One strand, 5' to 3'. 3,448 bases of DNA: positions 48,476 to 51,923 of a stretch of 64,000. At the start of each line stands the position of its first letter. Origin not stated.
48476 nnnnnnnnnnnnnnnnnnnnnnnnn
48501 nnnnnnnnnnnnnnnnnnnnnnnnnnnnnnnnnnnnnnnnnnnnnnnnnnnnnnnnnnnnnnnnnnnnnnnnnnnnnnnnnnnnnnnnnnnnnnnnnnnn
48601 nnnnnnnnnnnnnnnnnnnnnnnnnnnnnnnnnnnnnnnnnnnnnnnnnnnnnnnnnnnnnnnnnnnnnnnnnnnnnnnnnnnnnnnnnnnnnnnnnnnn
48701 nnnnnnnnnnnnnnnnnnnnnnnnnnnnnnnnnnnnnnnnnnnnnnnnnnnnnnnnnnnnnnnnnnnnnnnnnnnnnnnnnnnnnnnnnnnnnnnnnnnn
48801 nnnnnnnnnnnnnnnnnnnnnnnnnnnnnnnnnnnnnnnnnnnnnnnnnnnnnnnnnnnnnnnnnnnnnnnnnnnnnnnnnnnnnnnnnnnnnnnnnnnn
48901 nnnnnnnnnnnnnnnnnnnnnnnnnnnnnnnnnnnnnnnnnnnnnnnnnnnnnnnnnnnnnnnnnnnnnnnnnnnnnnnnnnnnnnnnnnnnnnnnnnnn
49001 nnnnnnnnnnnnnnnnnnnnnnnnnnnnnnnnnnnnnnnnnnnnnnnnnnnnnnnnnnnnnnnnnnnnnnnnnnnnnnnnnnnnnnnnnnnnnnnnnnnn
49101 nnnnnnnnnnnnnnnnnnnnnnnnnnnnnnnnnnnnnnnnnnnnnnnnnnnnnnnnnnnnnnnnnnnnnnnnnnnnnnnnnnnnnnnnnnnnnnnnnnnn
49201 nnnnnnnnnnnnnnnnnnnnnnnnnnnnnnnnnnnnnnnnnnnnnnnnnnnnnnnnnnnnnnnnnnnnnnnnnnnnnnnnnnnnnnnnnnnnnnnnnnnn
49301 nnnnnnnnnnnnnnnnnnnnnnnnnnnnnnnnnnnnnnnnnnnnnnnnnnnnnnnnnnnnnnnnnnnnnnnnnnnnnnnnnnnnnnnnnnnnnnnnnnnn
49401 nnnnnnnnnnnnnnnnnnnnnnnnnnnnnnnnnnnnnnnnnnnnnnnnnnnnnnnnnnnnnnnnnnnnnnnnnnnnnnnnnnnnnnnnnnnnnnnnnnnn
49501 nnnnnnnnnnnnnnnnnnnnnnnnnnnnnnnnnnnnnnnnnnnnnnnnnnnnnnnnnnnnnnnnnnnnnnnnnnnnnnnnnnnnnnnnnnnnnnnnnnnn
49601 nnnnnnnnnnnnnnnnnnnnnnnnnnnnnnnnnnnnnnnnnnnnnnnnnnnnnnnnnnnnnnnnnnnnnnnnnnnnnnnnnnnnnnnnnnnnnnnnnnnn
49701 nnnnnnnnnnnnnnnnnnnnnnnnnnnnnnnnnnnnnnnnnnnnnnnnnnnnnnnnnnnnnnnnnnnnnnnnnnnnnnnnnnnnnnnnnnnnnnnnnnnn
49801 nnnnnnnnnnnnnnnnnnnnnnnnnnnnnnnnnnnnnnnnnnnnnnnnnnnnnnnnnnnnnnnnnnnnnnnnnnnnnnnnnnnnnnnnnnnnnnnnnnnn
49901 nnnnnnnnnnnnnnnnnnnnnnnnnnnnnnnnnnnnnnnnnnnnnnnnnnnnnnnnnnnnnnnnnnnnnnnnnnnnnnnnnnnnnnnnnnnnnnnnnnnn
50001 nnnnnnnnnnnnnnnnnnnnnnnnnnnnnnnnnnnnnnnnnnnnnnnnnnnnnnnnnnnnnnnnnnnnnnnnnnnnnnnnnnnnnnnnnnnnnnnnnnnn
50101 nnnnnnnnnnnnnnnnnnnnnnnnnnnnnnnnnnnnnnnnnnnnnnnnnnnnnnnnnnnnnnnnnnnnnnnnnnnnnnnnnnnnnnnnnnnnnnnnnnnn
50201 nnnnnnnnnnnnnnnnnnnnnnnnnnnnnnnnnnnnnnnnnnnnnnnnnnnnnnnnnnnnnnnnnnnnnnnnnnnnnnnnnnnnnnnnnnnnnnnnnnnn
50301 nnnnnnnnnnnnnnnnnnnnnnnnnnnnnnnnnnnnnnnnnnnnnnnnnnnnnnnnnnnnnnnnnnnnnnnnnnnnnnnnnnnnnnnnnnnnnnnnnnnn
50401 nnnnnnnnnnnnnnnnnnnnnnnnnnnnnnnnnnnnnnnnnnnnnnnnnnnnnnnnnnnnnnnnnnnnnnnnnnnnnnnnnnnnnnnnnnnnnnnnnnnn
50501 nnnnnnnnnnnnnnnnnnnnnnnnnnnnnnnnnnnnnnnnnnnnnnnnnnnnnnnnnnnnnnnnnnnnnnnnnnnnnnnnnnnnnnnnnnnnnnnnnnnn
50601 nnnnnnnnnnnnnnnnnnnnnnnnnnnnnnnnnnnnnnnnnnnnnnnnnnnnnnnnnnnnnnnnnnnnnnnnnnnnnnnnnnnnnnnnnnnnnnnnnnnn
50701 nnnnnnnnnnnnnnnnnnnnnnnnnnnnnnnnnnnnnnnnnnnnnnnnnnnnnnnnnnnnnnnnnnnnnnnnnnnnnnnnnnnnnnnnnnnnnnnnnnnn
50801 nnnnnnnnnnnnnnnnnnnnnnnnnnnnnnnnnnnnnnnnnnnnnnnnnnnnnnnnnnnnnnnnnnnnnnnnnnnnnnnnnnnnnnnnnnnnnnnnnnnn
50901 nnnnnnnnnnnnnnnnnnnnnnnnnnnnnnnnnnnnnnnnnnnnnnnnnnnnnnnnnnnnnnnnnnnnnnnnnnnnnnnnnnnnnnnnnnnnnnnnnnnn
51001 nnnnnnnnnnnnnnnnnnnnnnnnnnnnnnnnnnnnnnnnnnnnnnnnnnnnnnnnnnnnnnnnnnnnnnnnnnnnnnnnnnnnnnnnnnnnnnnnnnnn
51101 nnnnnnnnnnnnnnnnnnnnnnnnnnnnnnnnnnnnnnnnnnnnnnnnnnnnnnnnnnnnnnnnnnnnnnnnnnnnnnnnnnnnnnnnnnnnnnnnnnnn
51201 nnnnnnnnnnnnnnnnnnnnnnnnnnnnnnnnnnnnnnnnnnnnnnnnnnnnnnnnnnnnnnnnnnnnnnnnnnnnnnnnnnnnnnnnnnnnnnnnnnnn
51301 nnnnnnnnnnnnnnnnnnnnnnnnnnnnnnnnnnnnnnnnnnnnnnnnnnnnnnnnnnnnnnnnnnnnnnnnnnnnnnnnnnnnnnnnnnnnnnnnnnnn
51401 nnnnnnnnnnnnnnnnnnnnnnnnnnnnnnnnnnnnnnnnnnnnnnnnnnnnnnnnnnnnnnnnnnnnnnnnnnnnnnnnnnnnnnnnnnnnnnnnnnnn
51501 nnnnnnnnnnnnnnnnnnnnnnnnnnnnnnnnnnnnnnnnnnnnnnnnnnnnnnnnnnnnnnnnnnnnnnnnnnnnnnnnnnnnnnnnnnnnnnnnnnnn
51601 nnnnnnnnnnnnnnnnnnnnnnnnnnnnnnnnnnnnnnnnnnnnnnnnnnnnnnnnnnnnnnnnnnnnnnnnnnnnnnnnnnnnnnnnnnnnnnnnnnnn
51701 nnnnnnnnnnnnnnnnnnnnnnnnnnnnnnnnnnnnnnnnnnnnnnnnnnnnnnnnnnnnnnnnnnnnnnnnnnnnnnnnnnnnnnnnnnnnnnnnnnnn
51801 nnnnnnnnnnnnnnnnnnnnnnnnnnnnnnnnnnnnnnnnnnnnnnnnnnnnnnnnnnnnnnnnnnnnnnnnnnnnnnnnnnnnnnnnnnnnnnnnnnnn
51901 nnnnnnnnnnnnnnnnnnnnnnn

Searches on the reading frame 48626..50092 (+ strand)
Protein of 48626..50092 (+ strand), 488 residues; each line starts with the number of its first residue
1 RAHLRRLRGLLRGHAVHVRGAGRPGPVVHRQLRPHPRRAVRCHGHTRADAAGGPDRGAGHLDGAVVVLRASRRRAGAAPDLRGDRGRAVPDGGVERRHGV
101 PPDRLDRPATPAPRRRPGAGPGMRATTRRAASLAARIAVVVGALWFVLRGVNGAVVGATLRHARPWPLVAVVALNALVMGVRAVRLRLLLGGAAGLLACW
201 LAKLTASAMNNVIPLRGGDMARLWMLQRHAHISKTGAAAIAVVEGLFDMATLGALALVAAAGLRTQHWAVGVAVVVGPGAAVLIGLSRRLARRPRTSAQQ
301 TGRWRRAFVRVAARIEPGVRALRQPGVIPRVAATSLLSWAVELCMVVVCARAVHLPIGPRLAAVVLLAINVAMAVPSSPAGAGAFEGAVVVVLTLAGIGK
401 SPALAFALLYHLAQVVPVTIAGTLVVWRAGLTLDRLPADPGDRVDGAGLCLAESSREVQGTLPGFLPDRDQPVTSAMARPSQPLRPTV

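Call 21: search_protein_families(library=pfam, proteins=[window:48626-50092:+], max_evalue=0.00001)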
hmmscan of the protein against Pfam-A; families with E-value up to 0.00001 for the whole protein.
window:48626-50092:+ (488 aa): 1 family
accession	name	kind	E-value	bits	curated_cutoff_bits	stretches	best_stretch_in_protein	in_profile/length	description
PF03706.18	LPG_synthase_TM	-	7.2e-47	160.7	33.4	1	134-422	2-302/302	Lysylphosphatidylglycerol synthase TM region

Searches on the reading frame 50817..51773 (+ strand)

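Call 19: search_protein_families(library=pfam, proteins=[window:50817-51773:+], max_evalue=0.00001)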
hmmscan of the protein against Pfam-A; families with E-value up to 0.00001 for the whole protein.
window:50817-51773:+ (318 aa): 1 family
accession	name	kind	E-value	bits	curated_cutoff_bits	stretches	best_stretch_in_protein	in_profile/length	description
PF00487.30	FA_desaturase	-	4.8e-20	72.8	29.7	1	66-276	2-230/253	Fatty acid desaturase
